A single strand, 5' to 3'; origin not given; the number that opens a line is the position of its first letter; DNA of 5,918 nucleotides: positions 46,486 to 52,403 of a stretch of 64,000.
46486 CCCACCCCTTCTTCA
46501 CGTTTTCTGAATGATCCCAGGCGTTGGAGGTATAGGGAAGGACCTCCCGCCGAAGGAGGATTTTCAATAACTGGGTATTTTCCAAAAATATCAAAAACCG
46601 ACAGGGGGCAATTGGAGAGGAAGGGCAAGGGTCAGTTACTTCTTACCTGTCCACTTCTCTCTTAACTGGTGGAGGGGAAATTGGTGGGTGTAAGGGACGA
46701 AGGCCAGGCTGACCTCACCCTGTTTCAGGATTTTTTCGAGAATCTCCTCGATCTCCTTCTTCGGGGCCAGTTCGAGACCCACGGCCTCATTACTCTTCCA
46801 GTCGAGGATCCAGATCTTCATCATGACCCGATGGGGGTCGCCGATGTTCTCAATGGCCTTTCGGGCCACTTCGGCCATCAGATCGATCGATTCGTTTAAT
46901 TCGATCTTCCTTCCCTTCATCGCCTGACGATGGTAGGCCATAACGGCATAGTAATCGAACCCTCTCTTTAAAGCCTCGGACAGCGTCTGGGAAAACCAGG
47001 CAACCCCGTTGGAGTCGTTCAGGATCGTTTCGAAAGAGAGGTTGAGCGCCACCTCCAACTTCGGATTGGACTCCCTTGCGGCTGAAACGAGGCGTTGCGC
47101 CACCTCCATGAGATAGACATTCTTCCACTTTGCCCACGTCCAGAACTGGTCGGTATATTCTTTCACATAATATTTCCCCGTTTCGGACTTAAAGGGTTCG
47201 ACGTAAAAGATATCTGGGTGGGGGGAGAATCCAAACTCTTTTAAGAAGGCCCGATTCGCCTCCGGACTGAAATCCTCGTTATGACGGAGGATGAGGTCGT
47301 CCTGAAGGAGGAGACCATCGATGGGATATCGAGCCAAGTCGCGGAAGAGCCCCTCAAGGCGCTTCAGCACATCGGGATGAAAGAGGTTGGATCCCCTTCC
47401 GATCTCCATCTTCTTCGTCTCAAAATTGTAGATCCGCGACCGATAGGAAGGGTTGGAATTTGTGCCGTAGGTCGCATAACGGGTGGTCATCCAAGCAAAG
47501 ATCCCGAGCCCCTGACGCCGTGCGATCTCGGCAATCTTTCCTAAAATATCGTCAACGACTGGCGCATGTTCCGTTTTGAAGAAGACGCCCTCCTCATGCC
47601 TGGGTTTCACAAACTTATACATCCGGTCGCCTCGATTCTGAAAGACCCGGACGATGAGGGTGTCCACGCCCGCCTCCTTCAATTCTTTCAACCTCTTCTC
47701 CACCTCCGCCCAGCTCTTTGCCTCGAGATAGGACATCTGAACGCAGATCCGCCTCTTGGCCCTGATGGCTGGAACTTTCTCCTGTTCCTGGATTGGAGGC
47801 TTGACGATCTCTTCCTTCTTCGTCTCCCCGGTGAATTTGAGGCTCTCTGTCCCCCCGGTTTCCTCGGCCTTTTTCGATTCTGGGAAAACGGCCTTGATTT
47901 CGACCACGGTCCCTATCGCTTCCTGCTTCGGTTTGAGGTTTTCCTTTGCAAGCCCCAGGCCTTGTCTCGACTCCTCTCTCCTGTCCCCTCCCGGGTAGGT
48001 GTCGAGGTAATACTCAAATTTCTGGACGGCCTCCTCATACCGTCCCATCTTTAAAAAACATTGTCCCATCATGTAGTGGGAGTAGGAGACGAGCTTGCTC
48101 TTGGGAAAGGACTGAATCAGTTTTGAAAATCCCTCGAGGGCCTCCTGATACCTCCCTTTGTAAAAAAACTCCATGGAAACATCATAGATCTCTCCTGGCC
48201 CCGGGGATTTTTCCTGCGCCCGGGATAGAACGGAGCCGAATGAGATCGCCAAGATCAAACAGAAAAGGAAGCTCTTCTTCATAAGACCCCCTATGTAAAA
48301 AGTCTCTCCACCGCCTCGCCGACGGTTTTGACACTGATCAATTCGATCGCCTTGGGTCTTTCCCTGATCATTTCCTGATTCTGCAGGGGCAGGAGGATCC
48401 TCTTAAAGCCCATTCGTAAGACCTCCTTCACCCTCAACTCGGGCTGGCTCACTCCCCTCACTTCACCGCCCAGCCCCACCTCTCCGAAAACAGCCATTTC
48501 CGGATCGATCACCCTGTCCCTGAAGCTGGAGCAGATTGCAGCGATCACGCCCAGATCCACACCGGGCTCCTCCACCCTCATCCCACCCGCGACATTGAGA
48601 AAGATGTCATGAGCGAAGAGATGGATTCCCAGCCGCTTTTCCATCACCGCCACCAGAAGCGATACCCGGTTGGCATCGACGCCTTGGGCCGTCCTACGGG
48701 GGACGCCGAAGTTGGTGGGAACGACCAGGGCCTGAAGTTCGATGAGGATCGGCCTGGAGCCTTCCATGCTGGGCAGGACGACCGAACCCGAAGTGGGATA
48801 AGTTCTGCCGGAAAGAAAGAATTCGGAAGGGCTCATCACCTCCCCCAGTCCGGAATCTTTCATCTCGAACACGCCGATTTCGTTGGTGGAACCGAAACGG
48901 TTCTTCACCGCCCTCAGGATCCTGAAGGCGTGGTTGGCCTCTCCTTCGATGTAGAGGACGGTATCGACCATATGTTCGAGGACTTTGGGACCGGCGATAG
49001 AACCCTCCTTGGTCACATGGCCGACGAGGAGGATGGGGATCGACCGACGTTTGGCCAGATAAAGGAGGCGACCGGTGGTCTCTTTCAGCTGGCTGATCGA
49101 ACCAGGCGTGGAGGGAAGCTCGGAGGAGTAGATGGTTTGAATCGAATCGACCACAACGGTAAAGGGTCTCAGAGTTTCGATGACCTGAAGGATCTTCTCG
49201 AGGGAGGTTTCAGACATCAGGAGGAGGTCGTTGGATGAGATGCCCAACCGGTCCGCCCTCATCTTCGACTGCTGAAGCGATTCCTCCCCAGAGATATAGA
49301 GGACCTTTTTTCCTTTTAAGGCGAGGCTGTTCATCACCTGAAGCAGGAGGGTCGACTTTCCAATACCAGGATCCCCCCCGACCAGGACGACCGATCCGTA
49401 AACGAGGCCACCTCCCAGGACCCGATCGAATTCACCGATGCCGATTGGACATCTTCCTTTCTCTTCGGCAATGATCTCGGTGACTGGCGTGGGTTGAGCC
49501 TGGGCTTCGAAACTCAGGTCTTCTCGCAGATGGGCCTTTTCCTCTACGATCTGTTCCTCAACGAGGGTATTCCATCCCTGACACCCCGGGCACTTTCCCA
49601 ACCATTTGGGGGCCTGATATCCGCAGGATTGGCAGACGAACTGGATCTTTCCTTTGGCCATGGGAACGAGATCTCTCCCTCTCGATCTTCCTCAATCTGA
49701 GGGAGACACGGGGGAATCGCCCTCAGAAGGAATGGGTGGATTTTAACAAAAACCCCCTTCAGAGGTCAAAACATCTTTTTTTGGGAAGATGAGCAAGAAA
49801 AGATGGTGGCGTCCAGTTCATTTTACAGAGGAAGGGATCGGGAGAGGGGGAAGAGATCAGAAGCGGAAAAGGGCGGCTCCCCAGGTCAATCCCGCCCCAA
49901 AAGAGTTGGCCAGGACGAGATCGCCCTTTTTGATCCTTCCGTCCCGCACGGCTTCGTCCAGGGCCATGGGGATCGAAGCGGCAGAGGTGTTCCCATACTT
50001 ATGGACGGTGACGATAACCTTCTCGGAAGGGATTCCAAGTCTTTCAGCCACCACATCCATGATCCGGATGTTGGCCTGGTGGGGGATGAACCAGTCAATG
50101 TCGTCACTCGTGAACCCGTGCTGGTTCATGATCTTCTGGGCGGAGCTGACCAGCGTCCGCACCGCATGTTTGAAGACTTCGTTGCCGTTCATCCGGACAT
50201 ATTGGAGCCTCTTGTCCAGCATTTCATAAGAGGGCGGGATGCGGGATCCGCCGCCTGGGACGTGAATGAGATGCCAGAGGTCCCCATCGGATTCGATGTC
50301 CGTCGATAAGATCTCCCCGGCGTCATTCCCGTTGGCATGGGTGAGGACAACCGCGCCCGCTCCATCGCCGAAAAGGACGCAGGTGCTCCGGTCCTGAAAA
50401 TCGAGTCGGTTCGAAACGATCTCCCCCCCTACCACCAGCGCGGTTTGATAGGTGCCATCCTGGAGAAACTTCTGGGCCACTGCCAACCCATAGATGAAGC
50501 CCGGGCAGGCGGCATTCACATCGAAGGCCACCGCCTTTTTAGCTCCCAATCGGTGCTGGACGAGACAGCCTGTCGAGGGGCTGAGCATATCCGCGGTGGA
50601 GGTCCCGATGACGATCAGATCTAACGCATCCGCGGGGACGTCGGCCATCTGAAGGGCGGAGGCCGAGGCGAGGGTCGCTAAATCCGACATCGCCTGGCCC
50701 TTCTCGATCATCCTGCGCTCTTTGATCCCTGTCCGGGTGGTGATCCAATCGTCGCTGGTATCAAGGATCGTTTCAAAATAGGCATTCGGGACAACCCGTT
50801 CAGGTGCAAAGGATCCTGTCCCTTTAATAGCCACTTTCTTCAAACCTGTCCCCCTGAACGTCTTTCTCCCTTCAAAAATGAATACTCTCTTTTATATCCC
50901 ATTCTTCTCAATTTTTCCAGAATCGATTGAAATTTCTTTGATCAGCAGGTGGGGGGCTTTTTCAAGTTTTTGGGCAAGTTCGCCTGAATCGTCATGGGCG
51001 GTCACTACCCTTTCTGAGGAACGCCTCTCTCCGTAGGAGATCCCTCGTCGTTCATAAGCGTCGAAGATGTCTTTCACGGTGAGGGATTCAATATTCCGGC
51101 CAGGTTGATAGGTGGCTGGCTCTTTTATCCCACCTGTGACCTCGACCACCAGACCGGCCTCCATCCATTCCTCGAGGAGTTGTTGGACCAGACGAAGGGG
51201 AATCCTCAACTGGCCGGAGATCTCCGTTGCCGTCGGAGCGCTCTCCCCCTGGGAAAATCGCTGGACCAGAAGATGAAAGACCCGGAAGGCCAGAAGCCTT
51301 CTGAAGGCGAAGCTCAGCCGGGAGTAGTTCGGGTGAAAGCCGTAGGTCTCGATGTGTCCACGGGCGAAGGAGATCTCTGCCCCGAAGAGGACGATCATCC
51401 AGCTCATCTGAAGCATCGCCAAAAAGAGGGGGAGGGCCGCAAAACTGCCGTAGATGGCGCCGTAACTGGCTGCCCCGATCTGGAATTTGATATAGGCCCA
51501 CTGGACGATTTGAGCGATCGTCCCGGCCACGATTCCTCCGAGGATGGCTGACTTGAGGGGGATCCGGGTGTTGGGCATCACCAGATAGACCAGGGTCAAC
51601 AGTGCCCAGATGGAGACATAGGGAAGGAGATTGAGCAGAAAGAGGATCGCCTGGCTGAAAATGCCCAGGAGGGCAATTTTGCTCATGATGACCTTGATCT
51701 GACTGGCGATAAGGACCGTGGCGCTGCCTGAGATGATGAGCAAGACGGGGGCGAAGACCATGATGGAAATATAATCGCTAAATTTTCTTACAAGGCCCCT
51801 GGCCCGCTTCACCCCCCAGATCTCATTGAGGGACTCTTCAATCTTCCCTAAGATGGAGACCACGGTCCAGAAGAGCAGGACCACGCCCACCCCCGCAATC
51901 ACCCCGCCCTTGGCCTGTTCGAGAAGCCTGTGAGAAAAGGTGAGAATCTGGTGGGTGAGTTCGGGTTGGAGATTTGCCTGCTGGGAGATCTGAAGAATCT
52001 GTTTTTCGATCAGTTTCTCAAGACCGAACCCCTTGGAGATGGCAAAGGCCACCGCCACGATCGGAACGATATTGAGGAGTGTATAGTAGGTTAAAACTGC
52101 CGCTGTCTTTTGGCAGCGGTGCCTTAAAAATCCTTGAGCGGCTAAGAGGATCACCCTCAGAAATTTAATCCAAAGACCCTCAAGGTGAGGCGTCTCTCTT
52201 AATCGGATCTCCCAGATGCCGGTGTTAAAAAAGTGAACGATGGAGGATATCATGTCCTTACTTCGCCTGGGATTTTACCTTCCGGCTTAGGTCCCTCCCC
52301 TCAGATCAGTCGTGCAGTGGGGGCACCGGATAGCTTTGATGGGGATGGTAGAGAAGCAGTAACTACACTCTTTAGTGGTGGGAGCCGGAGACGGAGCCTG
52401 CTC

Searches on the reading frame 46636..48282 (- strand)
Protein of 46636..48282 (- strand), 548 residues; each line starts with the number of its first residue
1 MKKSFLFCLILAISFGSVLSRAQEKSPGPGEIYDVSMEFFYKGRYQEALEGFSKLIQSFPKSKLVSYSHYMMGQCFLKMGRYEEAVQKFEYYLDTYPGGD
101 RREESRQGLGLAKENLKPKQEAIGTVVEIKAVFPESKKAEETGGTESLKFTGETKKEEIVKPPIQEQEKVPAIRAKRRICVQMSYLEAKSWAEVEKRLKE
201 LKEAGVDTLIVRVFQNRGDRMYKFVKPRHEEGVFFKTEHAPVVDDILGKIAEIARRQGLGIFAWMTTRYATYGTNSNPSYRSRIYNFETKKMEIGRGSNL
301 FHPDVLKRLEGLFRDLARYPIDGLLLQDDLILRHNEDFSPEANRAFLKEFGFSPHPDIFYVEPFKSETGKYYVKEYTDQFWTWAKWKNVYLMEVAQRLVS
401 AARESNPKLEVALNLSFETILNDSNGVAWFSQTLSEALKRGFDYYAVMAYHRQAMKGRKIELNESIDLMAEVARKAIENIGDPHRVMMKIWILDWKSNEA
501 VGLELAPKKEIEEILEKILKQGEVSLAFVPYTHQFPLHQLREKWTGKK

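Call 29: search_protein_families(library=pfam, proteins=[window:46636-48282:-], max_evalue=0.00001)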
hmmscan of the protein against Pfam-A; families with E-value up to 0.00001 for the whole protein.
window:46636-48282:- (548 aa): 4 families
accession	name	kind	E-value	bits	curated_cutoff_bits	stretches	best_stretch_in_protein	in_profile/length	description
PF14883.12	GHL13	-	4.2e-23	82.4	27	1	231-528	49-323/324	Hypothetical glycosyl hydrolase family 13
PF13174.12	TPR_6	-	5.8e-10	39.6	26.3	0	68-98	2-32/33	Tetratricopeptide repeat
PF07719.23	TPR_2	-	3e-08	33.6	27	0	68-97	3-32/34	Tetratricopeptide repeat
PF00515.34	TPR_1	-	1.6e-06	28.2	27.8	0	67-90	2-25/34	Tetratricopeptide repeat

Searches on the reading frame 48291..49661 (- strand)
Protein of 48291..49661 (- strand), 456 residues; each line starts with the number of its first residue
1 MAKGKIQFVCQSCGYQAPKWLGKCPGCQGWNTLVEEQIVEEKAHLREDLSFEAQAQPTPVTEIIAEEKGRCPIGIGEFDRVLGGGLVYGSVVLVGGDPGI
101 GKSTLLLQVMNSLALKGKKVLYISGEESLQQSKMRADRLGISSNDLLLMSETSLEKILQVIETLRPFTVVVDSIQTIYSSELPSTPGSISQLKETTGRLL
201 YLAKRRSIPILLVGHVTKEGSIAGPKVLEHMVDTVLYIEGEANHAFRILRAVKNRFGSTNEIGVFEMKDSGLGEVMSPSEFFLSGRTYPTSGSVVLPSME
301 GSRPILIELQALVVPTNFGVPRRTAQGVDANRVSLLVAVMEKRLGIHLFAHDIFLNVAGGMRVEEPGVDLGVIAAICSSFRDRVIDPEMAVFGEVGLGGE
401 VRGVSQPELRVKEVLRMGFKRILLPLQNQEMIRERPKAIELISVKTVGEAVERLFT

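Call 29: search_protein_families(library=pfam, proteins=[window:48291-49661:-], max_evalue=0.00001)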
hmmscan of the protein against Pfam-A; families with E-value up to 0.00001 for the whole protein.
window:48291-49661:- (456 aa): 6 families
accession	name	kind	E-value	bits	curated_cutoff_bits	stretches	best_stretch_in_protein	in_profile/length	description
PF06745.19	ATPase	-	7e-17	62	26.6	1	72-145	2-76/231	KaiC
PF18073.7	Zn_ribbon_LapB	-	4.9e-12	45.7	25.7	1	8-35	1-28/28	Rubredoxin metal binding domain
PF13481.12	AAA_25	-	5.3e-10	39.7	27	1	83-220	27-194/195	AAA domain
PF05362.19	Lon_C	-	1.4e-06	28.5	21.1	1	352-452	95-200/205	Lon protease (S16) C-terminal proteolytic domain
PF03796.21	DnaB_C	-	1.9e-06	27.9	27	1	74-182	5-117/255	DnaB-like helicase C terminal domain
PF25199.1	nSTAND_NTPase5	-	6.4e-06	26.5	34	0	90-162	42-117/145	Novel STAND NTPase 5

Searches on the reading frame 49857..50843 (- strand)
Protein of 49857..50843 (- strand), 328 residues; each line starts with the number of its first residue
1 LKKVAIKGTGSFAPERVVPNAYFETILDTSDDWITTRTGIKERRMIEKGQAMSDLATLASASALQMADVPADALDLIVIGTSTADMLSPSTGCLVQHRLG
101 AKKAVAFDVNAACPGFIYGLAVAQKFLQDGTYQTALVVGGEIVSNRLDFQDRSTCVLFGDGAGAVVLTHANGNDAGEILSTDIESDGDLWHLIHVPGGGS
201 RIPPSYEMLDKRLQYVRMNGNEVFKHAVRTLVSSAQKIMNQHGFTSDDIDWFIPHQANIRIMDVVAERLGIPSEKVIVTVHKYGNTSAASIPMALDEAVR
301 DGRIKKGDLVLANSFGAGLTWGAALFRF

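Call 29: search_protein_families(library=pfam, proteins=[window:49857-50843:-], max_evalue=0.00001)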
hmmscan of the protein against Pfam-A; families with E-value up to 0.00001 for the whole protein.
window:49857-50843:- (328 aa): 3 families
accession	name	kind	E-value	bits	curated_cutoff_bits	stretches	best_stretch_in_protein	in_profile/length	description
PF08541.16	ACP_syn_III_C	-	1.7e-40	137.5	26.6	1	240-327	2-89/90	3-Oxoacyl-[acyl-carrier-protein (ACP)] synthase III C terminal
PF08545.16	ACP_syn_III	-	1.1e-29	102.6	24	1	107-187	1-80/80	3-Oxoacyl-[acyl-carrier-protein (ACP)] synthase III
PF00108.29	Thiolase_N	-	7.8e-07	29.2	26.4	1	36-146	7-118/260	Thiolase, N-terminal domain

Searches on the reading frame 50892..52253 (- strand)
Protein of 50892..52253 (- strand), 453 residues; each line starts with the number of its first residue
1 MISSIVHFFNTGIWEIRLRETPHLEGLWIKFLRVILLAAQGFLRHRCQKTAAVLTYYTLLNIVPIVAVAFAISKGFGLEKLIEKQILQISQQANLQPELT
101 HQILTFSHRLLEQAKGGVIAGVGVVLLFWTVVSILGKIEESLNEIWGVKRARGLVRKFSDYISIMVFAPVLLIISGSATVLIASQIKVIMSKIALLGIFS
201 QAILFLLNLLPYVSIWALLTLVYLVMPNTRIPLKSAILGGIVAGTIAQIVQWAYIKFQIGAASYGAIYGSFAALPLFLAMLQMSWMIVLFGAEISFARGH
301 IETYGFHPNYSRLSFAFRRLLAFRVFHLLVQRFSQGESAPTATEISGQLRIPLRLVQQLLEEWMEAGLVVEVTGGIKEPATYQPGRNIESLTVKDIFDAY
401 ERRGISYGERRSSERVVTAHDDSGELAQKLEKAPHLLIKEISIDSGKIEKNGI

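Call 29: search_protein_families(library=pfam, proteins=[window:50892-52253:-], max_evalue=0.00001)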
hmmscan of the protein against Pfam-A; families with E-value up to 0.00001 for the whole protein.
window:50892-52253:- (453 aa): 1 family
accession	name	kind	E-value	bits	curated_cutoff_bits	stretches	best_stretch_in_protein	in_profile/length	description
PF03631.20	Virul_fac_BrkB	-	6.6e-52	177.1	33.7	1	44-297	2-254/259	Virulence factor BrkB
